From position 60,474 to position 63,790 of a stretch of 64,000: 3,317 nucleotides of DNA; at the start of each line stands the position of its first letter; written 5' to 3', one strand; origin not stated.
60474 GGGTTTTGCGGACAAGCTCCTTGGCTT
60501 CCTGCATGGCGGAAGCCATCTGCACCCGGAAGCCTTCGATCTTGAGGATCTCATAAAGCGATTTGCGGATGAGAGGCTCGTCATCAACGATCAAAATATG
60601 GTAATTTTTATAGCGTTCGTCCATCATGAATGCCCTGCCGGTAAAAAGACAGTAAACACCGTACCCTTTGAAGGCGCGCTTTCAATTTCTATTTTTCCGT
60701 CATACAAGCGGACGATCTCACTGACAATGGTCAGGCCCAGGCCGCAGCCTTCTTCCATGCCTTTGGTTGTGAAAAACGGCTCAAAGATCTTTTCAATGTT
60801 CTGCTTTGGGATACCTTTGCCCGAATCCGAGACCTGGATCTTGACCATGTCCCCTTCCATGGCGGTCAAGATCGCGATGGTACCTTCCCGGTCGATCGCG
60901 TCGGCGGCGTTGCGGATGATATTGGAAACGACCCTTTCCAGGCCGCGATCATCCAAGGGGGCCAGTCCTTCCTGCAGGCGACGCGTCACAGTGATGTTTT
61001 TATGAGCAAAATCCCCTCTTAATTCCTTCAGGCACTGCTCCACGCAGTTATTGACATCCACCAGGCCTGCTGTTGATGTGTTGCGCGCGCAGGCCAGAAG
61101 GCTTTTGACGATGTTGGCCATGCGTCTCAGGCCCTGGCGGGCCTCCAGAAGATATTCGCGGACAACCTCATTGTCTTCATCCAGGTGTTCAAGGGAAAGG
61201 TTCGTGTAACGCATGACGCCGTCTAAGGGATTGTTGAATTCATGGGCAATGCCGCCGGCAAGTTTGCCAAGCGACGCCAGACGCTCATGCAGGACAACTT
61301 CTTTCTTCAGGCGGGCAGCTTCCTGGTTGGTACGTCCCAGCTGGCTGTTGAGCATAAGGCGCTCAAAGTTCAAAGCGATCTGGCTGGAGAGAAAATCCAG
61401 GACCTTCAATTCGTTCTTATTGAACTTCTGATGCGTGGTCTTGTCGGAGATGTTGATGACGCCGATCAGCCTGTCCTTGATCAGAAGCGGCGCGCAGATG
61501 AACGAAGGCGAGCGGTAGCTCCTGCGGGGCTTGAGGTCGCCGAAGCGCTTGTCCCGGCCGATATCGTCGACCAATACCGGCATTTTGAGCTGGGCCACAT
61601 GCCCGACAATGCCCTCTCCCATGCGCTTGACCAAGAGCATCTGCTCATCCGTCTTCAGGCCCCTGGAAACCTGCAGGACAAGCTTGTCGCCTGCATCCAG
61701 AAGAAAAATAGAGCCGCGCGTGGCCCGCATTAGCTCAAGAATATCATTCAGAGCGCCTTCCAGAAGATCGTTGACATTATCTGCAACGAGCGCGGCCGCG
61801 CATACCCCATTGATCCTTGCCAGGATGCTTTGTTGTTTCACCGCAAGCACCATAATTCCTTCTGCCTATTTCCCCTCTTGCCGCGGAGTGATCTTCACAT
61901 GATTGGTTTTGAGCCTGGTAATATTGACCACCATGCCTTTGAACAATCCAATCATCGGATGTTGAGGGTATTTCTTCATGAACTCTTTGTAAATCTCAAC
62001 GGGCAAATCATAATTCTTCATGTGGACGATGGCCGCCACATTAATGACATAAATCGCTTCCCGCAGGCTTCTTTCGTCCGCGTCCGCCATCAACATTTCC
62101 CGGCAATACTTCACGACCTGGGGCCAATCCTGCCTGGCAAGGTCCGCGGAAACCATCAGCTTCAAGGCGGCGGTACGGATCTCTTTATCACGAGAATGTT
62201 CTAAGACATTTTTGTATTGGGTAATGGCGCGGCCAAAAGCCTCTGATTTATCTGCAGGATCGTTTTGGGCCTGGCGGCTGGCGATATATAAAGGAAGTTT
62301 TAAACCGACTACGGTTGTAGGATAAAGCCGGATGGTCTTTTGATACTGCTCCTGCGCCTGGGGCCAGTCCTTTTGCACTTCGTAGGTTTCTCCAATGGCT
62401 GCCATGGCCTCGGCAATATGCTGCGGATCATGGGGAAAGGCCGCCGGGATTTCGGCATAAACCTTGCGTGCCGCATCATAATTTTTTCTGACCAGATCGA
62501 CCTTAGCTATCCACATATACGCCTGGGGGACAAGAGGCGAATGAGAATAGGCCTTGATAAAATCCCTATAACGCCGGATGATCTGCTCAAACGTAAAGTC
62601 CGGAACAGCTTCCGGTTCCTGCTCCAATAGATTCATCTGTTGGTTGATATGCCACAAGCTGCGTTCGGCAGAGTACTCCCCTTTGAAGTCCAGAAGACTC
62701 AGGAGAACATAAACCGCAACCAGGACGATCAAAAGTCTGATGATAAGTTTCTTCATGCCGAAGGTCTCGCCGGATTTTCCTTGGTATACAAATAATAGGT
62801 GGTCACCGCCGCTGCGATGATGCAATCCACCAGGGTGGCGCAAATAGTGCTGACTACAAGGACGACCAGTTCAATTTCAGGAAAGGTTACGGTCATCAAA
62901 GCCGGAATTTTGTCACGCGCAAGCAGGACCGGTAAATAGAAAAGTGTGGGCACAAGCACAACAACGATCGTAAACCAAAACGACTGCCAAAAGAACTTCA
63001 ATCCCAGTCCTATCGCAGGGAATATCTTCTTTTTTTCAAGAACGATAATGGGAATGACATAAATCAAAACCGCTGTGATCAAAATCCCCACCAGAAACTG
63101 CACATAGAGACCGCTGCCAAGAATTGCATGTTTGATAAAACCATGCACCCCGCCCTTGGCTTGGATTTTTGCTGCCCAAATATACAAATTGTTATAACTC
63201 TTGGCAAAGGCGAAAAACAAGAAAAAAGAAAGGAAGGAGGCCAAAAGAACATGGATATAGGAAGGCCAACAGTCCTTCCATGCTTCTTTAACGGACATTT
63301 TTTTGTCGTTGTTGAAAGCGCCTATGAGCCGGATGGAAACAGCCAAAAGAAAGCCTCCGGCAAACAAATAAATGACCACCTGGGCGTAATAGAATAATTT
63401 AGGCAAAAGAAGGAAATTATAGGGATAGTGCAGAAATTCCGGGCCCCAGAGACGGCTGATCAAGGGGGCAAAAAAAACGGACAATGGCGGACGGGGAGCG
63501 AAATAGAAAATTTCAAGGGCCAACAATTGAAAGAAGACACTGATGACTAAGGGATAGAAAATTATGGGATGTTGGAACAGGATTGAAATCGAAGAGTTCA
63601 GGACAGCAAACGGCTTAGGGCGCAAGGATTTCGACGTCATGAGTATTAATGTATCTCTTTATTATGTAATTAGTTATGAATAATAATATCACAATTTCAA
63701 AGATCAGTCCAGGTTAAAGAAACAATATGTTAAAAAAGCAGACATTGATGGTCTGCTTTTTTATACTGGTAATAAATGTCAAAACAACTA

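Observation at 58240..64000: Prs-like regulatory module next to a PEP-CTERM gene: TPR protein, GAF histidine kinase, sigma-54 activator, GAF sensor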

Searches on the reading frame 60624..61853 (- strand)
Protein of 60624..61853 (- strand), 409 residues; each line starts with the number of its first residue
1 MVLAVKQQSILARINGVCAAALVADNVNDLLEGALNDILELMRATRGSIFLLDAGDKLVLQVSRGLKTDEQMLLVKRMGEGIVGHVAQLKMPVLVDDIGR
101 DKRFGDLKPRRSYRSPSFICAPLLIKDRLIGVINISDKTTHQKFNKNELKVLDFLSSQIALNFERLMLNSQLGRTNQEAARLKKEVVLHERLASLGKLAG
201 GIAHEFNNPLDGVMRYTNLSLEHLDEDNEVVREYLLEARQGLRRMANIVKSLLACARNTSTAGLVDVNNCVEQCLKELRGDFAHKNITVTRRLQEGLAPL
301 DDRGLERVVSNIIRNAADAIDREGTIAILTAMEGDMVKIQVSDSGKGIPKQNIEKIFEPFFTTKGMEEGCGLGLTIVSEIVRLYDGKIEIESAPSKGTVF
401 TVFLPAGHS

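Call 4: search_protein_families(library=ncbifam, proteins=[window:60624-61853:-], max_evalue=0.01)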
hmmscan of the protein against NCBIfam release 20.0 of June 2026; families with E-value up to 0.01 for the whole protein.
window:60624-61853:- (409 aa): 91 families (the best 25 are shown)
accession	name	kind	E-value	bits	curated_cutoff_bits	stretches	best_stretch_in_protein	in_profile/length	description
NF008468.0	PRK11360.1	equivalog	1.8e-54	185.2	646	1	178-407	379-609/616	two-component system sensor histidine kinase AtoS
NF010411.0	PRK13837.1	equivalog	5e-50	170.4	647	1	19-407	286-676/828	two-component system VirA-like sensor kinase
NF007688.0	PRK10364.1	equivalog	4e-45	154.4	479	1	147-406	192-451/460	two-component system sensor histidine kinase ZraS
NF052574.1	HisKinEspCMyxo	equivalog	4.5e-36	124.3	1200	1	180-407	402-638/785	serine histidine kinase EspC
NF038348.1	T2SS_HK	subfamily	5.8e-36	124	450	2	236-405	402-572/574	histidine kinase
NF046020.1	HisKinCckABruc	equivalog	7.2e-35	120.1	1000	1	181-406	466-707/868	cell cycle histidine kinase CckA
NF047497.1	HK_LIC_12097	equivalog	4.7e-33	114.4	500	1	184-406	139-366/367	LIC_12097 family sensor histidine kinase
NF046044.1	PnpS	equivalog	1.6e-31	109.7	400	1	202-405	177-390/390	two-component system histidine kinase PnpS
NF053867.1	SprKinKinDBac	equivalog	7.3e-31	107.2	775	1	152-408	246-499/500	sporulation kinase KinD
NF046026.1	HisKinCckACaul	equivalog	8.1e-31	106.8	1000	1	188-406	295-532/678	cell cycle histidine kinase CckA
NF052573.1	HisKinEspAMyxo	equivalog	1.4e-30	106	1400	1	174-406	363-611/755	serine histidine kinase EspA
NF008312.0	PRK11100.1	equivalog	1.2e-29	103.5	356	1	202-405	263-473/477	two-component system sensor histidine kinase CreC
NF010076.0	PRK13557.1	subfamily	1.6e-29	102.7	631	1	189-407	157-395/540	histidine kinase famiy protein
NF033092.0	HK_WalK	equivalog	4.8e-28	98.1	725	1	129-405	303-593/594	cell wall metabolism sensor histidine kinase WalK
TIGR02966.1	phoR_proteo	equivalog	8.8e-28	97.3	334.2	1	201-403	120-332/333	phosphate regulon sensor histidine kinase PhoR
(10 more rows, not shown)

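Call 5: search_protein_families(library=pfam, proteins=[window:60624-61853:-], max_evalue=0.01)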
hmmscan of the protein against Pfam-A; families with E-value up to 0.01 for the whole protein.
window:60624-61853:- (409 aa): 8 families
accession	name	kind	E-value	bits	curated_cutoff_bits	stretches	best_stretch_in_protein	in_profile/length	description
PF02518.31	HATPase_c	-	3.4e-27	95.5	26.4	1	301-406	2-109/111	Histidine kinase-, DNA gyrase B-, and HSP90-like ATPase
PF01590.32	GAF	-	1.9e-17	64.5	22.4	1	28-161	3-131/133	GAF domain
PF13185.12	GAF_2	-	2.3e-16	60.7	28.6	1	25-163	2-135/136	GAF domain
PF13492.12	GAF_3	-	1.1e-09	39.2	27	1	27-162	2-126/129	GAF domain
PF00512.31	HisKA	-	5.1e-09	36.5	26.9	1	195-259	2-64/66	His Kinase A (phospho-acceptor) domain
PF14501.12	HATPase_c_5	-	4.2e-06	27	22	1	305-393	6-91/102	GHKL domain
PF13589.12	HATPase_c_3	-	0.004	17.6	25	1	305-358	3-55/137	Histidine kinase-, DNA gyrase B-, and HSP90-like ATPase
PF13581.12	HATPase_c_2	-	0.0068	16.8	27.4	0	309-384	40-112/127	Histidine kinase-like ATPase domain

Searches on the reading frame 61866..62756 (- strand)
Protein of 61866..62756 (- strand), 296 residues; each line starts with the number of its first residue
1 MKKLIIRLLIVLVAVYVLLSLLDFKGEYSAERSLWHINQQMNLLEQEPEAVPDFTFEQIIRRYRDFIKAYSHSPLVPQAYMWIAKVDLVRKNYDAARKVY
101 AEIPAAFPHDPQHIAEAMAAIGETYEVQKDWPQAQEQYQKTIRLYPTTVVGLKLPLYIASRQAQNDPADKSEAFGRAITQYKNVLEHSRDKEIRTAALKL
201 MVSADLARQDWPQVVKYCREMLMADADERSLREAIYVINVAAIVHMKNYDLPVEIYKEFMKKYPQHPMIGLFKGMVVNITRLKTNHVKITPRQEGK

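Call 4: search_protein_families(library=ncbifam, proteins=[window:61866-62756:-], max_evalue=0.01)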
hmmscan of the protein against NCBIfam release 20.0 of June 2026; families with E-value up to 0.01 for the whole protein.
window:61866-62756:- (296 aa): 7 families
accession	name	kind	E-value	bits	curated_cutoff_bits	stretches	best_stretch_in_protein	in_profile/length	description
TIGR02795.1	tol_pal_ybgF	equivalog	9e-17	61.8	90.1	1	56-148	18-109/119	tol-pal system protein YbgF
NF008068.0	PRK10803.1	equivalog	3.1e-09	37.1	383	1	57-148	160-250/263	cell division protein CpoB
TIGR03302.1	OM_YfiO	subfamily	1.2e-05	24.9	81.4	1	84-147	40-102/239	outer membrane protein assembly factor BamD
NF052312.1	T9SS_PorW_SprE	equivalog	4.3e-05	22.3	250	1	67-258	131-315/716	type IX secretion system periplasmic lipoprotein PorW/SprE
TIGR02917.1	PEP_TPR_lipo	equivalog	0.00014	19.9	312.2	1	68-164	660-752/899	XrtA/PEP-CTERM system TPR-repeat protein PrsT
NF008756.0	PRK11788.1-4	equivalog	0.00067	18.8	474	1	64-165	201-299/389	lipopolysaccharide assembly protein LapB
NF008757.0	PRK11788.1-5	equivalog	0.00094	18.4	363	0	66-164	203-298/388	lipopolysaccharide assembly protein LapB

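Call 5: search_protein_families(library=pfam, proteins=[window:61866-62756:-], max_evalue=0.01)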
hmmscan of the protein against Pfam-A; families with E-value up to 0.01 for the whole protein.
window:61866-62756:- (296 aa): 8 families
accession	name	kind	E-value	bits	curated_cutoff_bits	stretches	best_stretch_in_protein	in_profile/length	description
PF13428.12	TPR_14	-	2.2e-08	34.4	23.5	0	77-114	1-38/44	Tetratricopeptide repeat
PF14559.12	TPR_19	-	2.6e-08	34.5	25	1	68-121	16-68/68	Tetratricopeptide repeat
PF07719.23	TPR_2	-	8.4e-08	32.2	27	1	115-147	1-33/34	Tetratricopeptide repeat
PF13174.12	TPR_6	-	1.4e-07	32.1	26.3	0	121-147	6-32/33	Tetratricopeptide repeat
PF13432.12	TPR_16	-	4e-07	30.8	32.7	1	61-111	18-65/65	Tetratricopeptide repeat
PF13424.12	TPR_12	-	6e-06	26.8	30.1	1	78-146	4-76/77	Tetratricopeptide repeat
PF00515.34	TPR_1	-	0.00054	20.1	27.8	0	115-147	1-33/34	Tetratricopeptide repeat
PF12583.14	TPPII_C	-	0.0035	18.3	27.7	0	82-114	25-51/69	Tripeptidyl peptidase II, C-terminal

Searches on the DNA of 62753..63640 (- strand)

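Call 75: search_rna_families(source=L001, start=4500, end=15700, threshold=evalue, max_evalue=1)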
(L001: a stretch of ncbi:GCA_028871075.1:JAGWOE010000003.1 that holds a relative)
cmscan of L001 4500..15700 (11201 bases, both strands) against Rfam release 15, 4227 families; matches with E-value up to 1: 0.
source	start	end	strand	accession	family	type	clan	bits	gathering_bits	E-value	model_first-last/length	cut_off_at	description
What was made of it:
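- Tried and rejected: Rfam gave none at E<=1 (call 75).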
